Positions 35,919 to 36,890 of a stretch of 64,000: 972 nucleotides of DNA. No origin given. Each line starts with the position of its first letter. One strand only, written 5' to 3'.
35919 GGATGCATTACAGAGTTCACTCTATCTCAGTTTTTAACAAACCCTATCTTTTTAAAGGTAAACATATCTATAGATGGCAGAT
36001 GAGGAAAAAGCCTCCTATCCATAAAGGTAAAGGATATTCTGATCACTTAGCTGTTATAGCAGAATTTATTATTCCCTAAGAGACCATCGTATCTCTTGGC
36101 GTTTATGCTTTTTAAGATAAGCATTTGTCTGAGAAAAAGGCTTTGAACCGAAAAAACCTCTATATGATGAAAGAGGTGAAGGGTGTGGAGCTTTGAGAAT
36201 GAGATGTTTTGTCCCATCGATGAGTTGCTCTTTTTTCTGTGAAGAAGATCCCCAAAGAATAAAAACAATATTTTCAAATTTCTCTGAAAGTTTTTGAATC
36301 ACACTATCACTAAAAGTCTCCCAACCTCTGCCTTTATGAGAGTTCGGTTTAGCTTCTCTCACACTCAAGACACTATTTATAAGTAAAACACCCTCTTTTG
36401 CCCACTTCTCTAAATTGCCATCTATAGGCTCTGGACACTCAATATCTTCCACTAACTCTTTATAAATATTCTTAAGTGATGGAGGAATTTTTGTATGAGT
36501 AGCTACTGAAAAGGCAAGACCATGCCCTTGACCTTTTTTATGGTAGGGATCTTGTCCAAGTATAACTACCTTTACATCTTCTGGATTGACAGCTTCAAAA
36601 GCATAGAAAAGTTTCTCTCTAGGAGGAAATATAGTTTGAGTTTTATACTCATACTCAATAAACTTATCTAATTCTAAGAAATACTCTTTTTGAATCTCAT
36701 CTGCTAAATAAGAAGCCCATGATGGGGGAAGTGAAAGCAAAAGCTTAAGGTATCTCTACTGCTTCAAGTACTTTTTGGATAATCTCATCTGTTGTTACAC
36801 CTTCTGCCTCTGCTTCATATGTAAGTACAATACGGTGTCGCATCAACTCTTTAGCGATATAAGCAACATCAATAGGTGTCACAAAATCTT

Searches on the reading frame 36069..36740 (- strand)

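Call 55: search_protein_families(library=pfam, proteins=[window:36069-36740:-], max_evalue=0.0001)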
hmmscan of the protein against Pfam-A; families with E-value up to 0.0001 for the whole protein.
window:36069-36740:- (223 aa): 1 family
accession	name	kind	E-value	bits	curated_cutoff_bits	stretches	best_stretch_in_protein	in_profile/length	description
PF03167.25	UDG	-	8.9e-19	68.4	24.3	1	51-210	4-141/141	Uracil DNA glycosylase superfamily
